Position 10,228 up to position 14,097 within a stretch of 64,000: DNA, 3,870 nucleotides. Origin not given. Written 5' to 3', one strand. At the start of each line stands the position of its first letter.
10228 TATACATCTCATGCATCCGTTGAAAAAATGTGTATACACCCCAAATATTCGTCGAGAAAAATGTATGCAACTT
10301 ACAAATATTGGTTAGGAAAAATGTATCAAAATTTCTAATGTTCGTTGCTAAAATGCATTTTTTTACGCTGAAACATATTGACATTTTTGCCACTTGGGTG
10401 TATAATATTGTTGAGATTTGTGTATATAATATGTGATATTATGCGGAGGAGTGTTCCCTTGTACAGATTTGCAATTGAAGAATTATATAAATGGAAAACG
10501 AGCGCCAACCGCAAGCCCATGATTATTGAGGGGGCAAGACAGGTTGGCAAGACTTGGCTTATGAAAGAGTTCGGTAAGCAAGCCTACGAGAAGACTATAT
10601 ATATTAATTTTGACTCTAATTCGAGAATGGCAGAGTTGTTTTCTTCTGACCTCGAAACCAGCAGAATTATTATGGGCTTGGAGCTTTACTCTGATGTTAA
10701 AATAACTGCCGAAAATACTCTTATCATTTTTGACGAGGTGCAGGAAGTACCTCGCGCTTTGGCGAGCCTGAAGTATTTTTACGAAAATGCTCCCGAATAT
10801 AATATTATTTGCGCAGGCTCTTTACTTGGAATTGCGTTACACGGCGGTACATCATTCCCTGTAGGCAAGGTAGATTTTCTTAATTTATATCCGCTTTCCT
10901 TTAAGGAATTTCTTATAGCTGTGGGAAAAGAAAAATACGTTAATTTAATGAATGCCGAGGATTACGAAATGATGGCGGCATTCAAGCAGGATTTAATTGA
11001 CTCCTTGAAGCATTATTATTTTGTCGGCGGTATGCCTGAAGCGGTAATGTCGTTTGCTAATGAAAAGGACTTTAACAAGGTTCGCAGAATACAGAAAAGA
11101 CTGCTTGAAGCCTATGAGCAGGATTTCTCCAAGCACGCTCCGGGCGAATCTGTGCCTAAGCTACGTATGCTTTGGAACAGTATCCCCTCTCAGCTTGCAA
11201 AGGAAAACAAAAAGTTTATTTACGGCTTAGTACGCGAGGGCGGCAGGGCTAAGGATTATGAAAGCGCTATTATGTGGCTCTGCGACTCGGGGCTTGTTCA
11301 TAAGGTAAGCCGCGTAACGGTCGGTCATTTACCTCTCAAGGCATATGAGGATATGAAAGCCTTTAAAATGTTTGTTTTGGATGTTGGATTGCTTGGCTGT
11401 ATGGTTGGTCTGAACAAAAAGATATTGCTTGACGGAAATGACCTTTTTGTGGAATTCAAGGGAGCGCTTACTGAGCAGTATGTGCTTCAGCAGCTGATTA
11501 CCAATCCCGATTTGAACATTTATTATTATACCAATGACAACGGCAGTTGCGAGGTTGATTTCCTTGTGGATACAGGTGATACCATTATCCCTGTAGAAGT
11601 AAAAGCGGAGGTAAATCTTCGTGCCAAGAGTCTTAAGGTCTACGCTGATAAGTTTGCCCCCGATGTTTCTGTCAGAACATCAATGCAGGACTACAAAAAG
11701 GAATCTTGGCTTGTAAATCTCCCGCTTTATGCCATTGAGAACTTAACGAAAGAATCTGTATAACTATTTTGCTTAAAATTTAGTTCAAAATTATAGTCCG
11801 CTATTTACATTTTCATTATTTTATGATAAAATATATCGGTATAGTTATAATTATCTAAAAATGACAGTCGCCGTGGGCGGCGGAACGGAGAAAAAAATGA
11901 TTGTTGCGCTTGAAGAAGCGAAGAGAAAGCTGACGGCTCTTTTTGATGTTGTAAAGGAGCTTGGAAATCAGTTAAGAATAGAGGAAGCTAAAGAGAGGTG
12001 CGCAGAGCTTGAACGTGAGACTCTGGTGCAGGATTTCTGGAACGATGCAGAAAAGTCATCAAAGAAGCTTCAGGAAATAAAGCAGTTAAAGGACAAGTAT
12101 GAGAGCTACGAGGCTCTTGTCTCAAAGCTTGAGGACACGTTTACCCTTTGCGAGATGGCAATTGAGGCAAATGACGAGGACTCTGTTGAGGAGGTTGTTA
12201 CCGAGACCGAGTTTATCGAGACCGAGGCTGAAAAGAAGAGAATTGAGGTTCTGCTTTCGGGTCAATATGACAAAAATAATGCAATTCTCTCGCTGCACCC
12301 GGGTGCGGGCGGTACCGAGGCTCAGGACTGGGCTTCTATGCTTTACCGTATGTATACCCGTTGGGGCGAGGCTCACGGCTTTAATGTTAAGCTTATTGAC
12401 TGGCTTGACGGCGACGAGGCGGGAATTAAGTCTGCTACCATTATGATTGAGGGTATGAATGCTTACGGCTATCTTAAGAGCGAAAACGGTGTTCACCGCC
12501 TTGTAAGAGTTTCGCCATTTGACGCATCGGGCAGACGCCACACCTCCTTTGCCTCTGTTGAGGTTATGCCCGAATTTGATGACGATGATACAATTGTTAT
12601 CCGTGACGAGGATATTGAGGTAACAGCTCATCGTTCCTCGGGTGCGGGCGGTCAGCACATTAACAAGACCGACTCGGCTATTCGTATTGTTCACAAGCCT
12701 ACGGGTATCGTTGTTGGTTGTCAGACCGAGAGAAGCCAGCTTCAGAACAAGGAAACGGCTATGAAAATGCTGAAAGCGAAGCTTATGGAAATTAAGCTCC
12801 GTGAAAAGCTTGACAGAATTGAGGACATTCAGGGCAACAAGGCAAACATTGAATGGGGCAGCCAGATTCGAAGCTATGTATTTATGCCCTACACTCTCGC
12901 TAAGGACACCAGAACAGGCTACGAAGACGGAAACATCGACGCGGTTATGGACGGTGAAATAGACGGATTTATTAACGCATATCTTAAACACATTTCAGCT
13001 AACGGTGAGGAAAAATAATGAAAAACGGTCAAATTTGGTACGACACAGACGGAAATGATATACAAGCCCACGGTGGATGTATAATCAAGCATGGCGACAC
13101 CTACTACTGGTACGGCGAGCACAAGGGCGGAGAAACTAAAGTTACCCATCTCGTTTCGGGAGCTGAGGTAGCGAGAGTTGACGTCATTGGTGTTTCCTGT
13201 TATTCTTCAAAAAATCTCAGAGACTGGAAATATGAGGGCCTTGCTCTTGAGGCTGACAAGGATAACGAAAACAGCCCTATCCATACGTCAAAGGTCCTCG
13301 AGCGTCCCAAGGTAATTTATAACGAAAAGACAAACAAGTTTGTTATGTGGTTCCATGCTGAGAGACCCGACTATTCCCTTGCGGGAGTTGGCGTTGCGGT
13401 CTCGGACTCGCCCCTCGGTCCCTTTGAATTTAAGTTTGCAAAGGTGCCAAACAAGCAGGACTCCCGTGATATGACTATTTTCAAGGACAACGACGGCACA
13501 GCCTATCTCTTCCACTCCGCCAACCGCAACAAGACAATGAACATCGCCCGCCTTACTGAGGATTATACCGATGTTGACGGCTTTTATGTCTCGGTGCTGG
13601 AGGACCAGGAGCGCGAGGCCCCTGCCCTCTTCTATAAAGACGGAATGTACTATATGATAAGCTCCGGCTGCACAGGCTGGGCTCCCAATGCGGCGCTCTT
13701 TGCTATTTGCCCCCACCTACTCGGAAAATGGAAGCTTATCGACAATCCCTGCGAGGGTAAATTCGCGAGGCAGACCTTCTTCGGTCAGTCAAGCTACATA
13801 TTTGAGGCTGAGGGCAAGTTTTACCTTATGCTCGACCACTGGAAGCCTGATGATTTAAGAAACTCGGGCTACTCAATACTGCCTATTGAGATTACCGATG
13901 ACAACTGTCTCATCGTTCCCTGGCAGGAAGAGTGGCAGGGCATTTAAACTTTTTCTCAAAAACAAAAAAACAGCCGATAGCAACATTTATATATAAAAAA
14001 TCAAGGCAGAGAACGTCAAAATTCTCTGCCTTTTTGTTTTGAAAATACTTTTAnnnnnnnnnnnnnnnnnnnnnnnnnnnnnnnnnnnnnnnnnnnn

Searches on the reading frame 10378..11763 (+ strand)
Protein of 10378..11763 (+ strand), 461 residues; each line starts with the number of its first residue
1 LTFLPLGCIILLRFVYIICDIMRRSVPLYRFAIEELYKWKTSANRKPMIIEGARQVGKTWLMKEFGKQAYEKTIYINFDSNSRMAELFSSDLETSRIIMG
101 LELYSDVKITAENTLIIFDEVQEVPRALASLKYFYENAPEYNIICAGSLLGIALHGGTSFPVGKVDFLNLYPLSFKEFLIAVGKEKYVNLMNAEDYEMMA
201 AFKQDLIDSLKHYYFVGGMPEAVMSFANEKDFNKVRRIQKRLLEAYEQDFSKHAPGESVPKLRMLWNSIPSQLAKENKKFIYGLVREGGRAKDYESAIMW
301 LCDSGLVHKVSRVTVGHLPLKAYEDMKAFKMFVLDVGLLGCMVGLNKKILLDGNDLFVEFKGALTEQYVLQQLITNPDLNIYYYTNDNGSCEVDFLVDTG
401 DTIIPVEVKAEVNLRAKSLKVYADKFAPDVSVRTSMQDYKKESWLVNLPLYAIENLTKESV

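Call 76: search_protein_families(library=pfam, proteins=[window:10378-11763:+], max_evalue=0.00001)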
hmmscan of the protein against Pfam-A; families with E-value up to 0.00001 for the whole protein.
window:10378-11763:+ (461 aa): 2 families
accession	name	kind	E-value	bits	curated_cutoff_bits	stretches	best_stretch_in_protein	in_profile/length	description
PF13635.12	DUF4143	-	2e-37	128.9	28.1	1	247-410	1-159/160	Domain of unknown function (DUF4143)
PF13173.12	AAA_14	-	7.1e-31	107.3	27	1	45-179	2-129/129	AAA domain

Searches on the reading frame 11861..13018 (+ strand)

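Call 76: search_protein_families(library=pfam, proteins=[window:11861-13018:+], max_evalue=0.00001)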
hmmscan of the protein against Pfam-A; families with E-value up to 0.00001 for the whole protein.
window:11861-13018:+ (385 aa): 2 families
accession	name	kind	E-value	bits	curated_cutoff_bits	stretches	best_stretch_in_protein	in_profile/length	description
PF03462.23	PCRF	-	1.2e-56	192.1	24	1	44-233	2-194/194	PCRF domain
PF00472.26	RF-1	-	4.4e-38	130.2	35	1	243-351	3-116/116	RF-1 domain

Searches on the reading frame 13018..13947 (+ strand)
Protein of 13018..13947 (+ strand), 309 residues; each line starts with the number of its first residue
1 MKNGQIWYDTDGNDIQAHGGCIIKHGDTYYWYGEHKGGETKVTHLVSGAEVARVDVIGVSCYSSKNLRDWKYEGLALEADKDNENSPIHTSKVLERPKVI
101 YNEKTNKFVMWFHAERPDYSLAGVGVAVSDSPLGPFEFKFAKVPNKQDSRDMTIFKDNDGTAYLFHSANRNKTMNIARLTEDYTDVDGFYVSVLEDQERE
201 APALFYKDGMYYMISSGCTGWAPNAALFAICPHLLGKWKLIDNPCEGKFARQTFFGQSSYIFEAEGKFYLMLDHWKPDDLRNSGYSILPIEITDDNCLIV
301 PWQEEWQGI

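Call 76: search_protein_families(library=pfam, proteins=[window:13018-13947:+], max_evalue=0.00001)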
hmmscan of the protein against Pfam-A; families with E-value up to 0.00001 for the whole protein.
window:13018-13947:+ (309 aa): 1 family
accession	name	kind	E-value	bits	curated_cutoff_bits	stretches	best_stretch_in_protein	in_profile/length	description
PF04616.20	Glyco_hydro_43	-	1.9e-20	73.8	32.2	1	22-218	15-200/288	Glycosyl hydrolases family 43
